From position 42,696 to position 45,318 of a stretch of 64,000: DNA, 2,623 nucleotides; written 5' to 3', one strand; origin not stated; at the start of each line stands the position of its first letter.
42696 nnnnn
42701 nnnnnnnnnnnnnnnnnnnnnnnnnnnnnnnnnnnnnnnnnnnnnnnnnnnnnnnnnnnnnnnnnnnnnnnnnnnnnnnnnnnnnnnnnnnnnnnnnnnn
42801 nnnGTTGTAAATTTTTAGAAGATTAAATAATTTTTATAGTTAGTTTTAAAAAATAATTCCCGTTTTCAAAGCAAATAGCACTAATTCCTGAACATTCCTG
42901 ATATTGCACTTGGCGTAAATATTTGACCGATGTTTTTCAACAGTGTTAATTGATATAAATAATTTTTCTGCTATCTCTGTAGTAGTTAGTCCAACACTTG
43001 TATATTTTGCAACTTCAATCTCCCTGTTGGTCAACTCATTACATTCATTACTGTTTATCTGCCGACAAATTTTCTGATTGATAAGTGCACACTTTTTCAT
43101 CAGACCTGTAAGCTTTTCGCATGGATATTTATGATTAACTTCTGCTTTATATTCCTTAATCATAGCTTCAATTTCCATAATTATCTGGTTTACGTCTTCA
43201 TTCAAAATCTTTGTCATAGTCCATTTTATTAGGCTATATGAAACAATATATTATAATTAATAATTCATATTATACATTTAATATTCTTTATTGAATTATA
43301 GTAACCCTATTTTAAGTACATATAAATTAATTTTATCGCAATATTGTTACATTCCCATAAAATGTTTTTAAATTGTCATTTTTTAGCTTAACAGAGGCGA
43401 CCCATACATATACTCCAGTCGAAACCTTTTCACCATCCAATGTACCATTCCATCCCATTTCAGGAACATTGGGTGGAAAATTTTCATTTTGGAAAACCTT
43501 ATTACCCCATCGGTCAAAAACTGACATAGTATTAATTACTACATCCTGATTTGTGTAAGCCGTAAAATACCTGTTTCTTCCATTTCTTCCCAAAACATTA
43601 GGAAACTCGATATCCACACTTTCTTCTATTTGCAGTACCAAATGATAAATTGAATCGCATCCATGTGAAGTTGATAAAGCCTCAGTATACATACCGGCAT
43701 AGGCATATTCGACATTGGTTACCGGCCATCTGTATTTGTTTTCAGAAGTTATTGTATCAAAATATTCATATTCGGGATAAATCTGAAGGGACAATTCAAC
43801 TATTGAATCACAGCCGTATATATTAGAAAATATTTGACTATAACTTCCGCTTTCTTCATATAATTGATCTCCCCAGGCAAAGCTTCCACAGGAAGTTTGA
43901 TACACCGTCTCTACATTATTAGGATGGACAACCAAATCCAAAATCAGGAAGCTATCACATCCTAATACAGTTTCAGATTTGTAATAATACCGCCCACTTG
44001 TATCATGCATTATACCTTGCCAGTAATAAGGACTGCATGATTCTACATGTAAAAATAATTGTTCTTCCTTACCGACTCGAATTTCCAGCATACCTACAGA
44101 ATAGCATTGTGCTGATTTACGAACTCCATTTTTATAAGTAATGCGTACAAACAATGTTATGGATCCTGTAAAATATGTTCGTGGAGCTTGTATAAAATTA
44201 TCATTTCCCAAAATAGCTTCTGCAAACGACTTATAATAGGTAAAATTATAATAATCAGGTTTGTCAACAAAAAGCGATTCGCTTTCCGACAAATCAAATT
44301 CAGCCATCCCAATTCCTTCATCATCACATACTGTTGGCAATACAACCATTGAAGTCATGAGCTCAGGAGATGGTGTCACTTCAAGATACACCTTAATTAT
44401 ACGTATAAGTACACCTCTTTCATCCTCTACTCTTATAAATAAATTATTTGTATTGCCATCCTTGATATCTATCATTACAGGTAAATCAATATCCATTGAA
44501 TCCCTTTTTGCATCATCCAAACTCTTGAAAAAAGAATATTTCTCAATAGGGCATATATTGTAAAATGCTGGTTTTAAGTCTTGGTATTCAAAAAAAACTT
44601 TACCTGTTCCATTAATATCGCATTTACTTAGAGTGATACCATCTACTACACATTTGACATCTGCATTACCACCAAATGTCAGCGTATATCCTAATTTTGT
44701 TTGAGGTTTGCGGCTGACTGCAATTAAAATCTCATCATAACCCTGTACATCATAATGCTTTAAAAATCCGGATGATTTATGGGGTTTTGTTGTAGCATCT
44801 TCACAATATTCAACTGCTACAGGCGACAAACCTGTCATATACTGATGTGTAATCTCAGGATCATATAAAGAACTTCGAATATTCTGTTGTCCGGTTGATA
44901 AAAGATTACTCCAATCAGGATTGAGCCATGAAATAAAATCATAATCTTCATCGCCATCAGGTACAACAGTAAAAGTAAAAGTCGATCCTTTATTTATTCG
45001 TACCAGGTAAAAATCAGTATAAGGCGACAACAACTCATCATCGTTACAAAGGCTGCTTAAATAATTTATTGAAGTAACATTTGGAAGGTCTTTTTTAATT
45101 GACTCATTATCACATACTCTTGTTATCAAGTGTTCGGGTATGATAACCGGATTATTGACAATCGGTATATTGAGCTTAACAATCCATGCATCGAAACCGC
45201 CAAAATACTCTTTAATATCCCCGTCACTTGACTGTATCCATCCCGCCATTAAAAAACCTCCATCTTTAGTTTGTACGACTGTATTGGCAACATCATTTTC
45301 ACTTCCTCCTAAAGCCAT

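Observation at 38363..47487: tRNA-Asp-adjacent accessory locus: three paralogous 7-repeat proteins with three different export fates, an embedded LuxR solo and a decayed PorP/SprF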

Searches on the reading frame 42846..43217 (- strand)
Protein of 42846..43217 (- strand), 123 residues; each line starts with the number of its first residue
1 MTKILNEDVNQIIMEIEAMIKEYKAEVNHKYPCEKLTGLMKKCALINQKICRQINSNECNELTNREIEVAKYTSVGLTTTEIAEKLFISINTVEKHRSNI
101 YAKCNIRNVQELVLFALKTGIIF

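Call 4: search_protein_families(library=pfam, proteins=[window:42846-43217:-], max_evalue=0.01)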
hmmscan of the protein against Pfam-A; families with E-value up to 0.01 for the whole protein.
window:42846-43217:- (123 aa): 4 families
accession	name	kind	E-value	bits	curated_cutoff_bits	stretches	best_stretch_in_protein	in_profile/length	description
PF00196.25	GerE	-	5.6e-17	61.6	23.5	1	61-116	2-57/57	Bacterial regulatory proteins, luxR family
PF08281.18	Sigma70_r4_2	-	0.0021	18.1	25.7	1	76-104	26-54/54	Sigma-70, region 4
PF07638.17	Sigma70_ECF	-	0.0034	17.7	21.1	1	63-105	140-180/185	ECF sigma factor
PF13384.12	HTH_23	-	0.0061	16.8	24.6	1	69-97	10-38/50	Homeodomain-like domain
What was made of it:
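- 42846..43217 (-): 123-aa stand-alone GerE/LuxR-type HTH protein (HTH at 42870-43037). The N-terminal 60 aa have no recognised domain. GerE E=5.6e-17 (call 4).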

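Call 5: search_protein_families(library=ncbifam, proteins=[window:42846-43217:-], max_evalue=0.01)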
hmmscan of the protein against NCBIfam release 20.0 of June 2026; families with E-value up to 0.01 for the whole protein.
window:42846-43217:- (123 aa): 30 families (the best 25 are shown)
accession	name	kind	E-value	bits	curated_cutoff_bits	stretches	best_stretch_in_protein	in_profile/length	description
NF007403.0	PRK09935.1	equivalog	6.6e-13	48.7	271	1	45-117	134-205/210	fimbria biosynthesis transcriptional regulator FimZ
NF052366.1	photon_PedR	equivalog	9.5e-13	48.1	120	1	61-122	2-63/74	photosynthetic electron transport-dependent transcriptional regulator PedR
NF011896.0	PRK15369.1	equivalog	3.3e-12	46.4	242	1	45-121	131-209/211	two component system response regulator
NF007505.1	PRK10100.1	equivalog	4.8e-11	42.7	250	1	44-116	127-199/204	biofilm master transcriptional regulator CsgD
NF052445.1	RespRegMctR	equivalog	9e-11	41.6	300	1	49-121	132-204/205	two-component system response regulator MctR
NF040749.1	tetrathio_RR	equivalog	3.4e-10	40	290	1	41-113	112-185/191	tetrathionate respiration response regulator TtrR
NF047785.1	respo_reg_MadR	equivalog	1.4e-09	37.6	300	1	54-122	139-209/209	MadR family response regulator transcription factor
TIGR03541.1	reg_near_HchA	equivalog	1.9e-08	34.1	215.6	1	49-122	158-232/232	PA1136 family autoinducer-binding transcriptional regulator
NF007561.1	PRK10188.1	equivalog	3e-08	33.3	350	1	53-122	171-240/240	quorum-sensing transcriptional regulator SdiA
NF007685.0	PRK10360.1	equivalog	1.1e-07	31.8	258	1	46-112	122-188/196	response regulator transcription factor UhpA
TIGR03020.2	EpsA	equivalog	1.2e-07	31.7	170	1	39-109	167-238/247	XrtB/PEP-CTERM-associated transcriptional regulator EpsA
NF041232.1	BagY_FevT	exception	1.8e-07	30.3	700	1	60-113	295-348/367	LuxR family transcriptional regulator BagY/FevT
NF006900.1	PRK09390.1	equivalog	2.2e-07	30.6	255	1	56-120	137-201/203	response regulator FixJ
NF007419.0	PRK09958.1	equivalog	4.2e-07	29.8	251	1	55-119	137-201/204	acid-sensing system DNA-binding response regulator EvgA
NF007018.1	PRK09483.1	equivalog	2.8e-06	27.1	280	1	55-122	142-209/217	UvrY/SirA/GacA family response regulator transcription factor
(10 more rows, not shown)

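Call 24: find_homologous_proteins(query=window:42846-43217:-, max_evalue=0.00001)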
Query window:42846-43217:- (123 aa): 5 proteins with E <= 0.00001 among 15 candidates.
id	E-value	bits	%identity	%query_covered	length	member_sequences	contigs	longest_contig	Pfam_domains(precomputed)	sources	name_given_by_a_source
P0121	3.6e-69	248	97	100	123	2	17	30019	PF00196.26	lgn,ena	-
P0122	9.8e-13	66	51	60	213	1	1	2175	PF00196.26,PF00072.31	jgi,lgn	-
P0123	5.7e-9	54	61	46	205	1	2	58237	PF00196.26,PF00072.31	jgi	jgi:DNA-binding NarL/FixJ family response regulator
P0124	3.4e-8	52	52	50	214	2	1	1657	PF00196.26,PF00072.31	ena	-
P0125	4.2e-8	52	43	65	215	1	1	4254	PF00196.26,PF00072.31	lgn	-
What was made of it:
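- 42846..43217 (-): The only full-length relatives are alleles in the same species; the next hits are NarL/FixJ regulators matching the HTH only (call 24).
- Tried and rejected: LuxR orthologue search: no relatives outside the species (call 24), so conserved linkage could not be tested.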

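Call 70: find_encoding_contigs(protein=P0121, flank=10000, max_places=5)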
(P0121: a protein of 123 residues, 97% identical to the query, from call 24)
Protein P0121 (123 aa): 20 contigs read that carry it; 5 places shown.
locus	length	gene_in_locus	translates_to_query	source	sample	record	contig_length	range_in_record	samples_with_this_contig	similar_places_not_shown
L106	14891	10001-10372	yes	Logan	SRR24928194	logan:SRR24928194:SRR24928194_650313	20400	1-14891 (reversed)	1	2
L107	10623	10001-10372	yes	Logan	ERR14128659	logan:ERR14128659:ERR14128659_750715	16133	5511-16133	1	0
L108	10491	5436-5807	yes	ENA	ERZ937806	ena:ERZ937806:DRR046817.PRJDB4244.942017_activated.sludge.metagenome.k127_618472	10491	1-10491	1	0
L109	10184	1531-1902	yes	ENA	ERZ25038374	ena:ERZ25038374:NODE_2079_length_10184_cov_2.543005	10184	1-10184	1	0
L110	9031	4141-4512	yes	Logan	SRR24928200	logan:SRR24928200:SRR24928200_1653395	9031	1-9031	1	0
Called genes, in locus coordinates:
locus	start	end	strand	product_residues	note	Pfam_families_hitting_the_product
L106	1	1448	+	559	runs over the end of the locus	PF07837:FTCD_N, PF02971:FTCD, PF04961:FTCD_C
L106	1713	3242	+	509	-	PF00171:Aldedh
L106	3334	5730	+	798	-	PF12156:ATPase-cat_bd, PF00403:HMA (weak), PF00122:E1-E2_ATPase, PF00702:Hydrolase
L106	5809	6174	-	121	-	PF11751:PorP_SprF (weak)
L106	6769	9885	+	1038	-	PF26689:FIDD, PF13585:CHU_C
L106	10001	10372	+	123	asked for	PF00196:GerE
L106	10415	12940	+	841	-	PF00963:Cohesin (weak), PF18962:Por_Secre_tail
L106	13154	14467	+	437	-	-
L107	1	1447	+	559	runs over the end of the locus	PF07837:FTCD_N, PF02971:FTCD, PF04961:FTCD_C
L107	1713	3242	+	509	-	PF00171:Aldedh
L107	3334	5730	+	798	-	PF12156:ATPase-cat_bd, PF00403:HMA (weak), PF00122:E1-E2_ATPase, PF00702:Hydrolase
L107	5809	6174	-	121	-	PF11751:PorP_SprF (weak)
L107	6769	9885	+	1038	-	PF26689:FIDD, PF13585:CHU_C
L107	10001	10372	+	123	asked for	PF00196:GerE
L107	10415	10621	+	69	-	?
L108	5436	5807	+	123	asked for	PF00196:GerE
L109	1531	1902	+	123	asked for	PF00196:GerE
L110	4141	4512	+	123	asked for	PF00196:GerE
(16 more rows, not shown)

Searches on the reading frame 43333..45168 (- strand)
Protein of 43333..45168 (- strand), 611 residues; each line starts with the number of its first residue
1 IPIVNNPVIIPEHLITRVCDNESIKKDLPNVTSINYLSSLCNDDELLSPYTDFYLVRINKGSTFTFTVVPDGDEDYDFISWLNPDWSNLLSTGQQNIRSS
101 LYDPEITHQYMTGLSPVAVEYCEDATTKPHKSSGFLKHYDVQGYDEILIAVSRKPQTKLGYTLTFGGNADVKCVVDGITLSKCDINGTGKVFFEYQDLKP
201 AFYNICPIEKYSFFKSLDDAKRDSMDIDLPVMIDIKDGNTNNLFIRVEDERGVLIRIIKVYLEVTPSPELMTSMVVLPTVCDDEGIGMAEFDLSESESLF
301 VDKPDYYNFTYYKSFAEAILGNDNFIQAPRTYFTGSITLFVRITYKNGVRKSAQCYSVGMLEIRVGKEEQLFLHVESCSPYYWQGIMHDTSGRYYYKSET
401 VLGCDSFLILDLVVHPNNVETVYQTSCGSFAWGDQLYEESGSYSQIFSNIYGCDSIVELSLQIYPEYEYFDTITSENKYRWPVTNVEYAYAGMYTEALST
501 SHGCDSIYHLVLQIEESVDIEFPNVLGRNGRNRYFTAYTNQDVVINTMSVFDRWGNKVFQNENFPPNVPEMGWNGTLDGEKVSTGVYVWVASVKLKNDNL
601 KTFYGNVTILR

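Call 28: search_solved_structures(query=window:43612-45165:-, max_evalue=10)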
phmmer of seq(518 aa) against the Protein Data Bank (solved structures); distinct sequences matched with E-value up to 10: 0.

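Call 46: find_homologous_proteins(query=window:43333-45168:-)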
Query window:43333-45168:- (611 aa): 18 proteins with E <= 0.001 among 8000 candidates.
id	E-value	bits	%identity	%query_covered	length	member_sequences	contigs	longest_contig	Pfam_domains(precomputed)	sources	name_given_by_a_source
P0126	0.0e+0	1416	100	100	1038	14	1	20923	PF13585.13,PF26689.1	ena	-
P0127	1.7e-89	319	39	42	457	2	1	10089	PF13585.13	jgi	jgi:hypothetical protein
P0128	2.4e-70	256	38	58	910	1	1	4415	PF13585.13,PF26689.1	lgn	-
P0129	8.8e-37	145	40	18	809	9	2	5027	-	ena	-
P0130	1.9e-26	111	32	30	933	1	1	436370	PF18962.8,PF22544.3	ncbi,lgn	-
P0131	4.5e-20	90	34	20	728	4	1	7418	PF19408.6,PF13927.13,PF18962.8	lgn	-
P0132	5.3e-20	89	28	42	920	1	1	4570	PF01839.30,PF13585.13,PF13517.13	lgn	-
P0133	2.9e-15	74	31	26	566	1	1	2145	PF18962.8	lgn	-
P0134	1.0e-13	69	31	26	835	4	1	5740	PF13585.13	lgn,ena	-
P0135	3.8e-12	63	30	21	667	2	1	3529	PF13585.13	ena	-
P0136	1.7e-11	61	34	20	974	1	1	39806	PF00801.27,PF17517.8,PF18962.8,PF18911.7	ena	-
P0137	4.8e-11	60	22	47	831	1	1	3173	PF13585.13,PF06739.18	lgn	-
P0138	6.9e-11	59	32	25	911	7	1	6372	PF18962.8,PF12810.14,PF19081.7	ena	-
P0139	1.8e-10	58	35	22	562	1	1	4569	PF13385.14,PF18962.8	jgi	jgi:hypothetical protein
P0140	2.5e-10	57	29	24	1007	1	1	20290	PF01839.30,PF13517.13,PF18962.8,PF07593.19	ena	-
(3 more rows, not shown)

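Call 47: find_encoding_contigs(protein=P0127, flank=6000, max_places=3)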
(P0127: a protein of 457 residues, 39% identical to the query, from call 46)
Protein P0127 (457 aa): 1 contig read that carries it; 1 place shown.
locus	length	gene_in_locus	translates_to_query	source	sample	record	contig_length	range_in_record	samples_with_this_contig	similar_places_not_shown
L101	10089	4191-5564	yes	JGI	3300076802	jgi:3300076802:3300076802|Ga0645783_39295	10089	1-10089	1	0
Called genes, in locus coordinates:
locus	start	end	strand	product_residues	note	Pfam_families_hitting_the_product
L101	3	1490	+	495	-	?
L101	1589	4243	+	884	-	PF01839:FG-GAP (faint), PF13517:FG-GAP_3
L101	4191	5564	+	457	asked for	PF13585:CHU_C (weak)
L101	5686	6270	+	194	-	PF02577:BFN_dom, PF02151:UVR (weak)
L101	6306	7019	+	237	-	PF03740:PdxJ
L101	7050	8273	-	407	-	-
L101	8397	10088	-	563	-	?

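Call 48: find_encoding_contigs(protein=P0128, flank=6000, max_places=3)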
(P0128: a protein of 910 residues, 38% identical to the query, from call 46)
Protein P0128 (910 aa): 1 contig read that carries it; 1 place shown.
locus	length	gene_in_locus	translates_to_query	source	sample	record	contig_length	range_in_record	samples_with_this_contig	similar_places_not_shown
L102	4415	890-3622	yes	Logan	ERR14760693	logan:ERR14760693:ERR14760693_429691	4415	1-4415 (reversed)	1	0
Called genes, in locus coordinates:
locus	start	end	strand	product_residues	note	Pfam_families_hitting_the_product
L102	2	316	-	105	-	?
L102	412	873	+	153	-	PF14088:DUF4268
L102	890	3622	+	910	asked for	PF26689:FIDD, PF13585:CHU_C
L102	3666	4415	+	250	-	?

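Call 50: search_protein_families(library=pfam, proteins=[L102:3666-4415:+, P0128, P0127], max_evalue=0.01)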
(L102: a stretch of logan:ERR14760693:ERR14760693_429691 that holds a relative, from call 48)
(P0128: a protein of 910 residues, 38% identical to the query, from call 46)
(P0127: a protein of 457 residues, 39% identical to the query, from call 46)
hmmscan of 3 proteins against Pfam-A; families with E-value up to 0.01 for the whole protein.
L102:3666-4415:+ (250 aa): 1 family
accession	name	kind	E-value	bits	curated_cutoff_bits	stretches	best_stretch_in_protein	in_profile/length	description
PF00512.31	HisKA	-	6.7e-08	32.9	26.9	1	184-235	6-63/66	His Kinase A (phospho-acceptor) domain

P0128 (910 aa): 2 families
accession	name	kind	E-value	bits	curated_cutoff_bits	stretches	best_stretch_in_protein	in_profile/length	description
PF13585.12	CHU_C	-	1.5e-17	63.9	27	1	819-906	1-85/86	CHU_C Type IX secretion signal domain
PF19081.6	Ig_7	-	0.0069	17.1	27.3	0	681-741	8-74/84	Ig-like domain CHU_C associated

P0127 (457 aa): 2 families
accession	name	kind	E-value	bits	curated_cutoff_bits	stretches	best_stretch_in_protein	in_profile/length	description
PF13585.12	CHU_C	-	6e-07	29.9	27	1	367-451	3-82/86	CHU_C Type IX secretion signal domain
PF04376.19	ATE_N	-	0.0021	18.7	27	0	34-66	35-67/72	Arginine-tRNA-protein transferase, N terminus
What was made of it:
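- A-tail homologues elsewhere have no adjacent PorP/SprF (calls 47, 48, 50).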

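Call 63: predict_structure(alignment_id=A3)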
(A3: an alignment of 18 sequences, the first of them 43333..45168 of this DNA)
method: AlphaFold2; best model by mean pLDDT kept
length: 611 residues; sequences in the alignment: 18
mean_pLDDT: 55.5   pTM: 0.27
mean pLDDT of the five models: 55.5, 54.3, 53.5, 49.2, 48.5
residues with pLDDT >= 90: 37; 70-90: 158; 50-70: 113; < 50: 303
segments of 3 or more residues with pLDDT < 50: 1-9, 11-13, 19-48, 59-63, 87-136, 138-142, 156-158, 165-244, 246-308, 322-341, 346-370, 400-406
pLDDT, mean of each block of 10 residues (from residue 1): 34 50 44 27 39 58 52 59 54 36 28 21 26 42 57 54 44 39 46 35 28 39 37 44 45 38 29 29 34 28 41 53 38 37 47 35 36 72 82 68 51 73 79 83 77 76 74 84 86 80 71 73 78 80 89 91 89 84 89 85 90 72
secondary structure, 60 per line:
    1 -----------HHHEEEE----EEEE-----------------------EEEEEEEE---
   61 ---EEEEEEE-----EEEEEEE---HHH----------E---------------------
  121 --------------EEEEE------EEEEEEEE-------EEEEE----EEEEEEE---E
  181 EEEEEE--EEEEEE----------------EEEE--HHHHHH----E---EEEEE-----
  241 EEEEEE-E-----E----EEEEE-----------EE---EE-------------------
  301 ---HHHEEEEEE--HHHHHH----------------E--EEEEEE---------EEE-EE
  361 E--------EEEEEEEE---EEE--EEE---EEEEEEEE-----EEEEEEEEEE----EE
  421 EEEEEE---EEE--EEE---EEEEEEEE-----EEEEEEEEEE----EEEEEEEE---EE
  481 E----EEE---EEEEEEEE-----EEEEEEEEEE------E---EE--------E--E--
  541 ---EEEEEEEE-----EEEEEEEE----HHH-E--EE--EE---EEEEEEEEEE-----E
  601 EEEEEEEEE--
elements in order: E15-18 E23-26 E50-57 E64-70 E76-82 E135-139 E146-153 E161-165 E170-176 E180-186 E189-194 E211-214 H217-222 E231-235 E241-246 E259-263 E307-312 H315-320 E340-345 E355-357 E359-361 E370-377 E381-383 E386-388 E392-399 E405-414 E419-426 E430-432 E435-437 E441-448 E454-463 E468-475 E479-481 E486-488 E492-499 E505-514 E544-551 E557-564 E585-594 E600-609
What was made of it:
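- Tried and rejected: Structure of A's tail: mean pLDDT 55, with only the three Cys repeats and the CTD above 70 (call 63).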
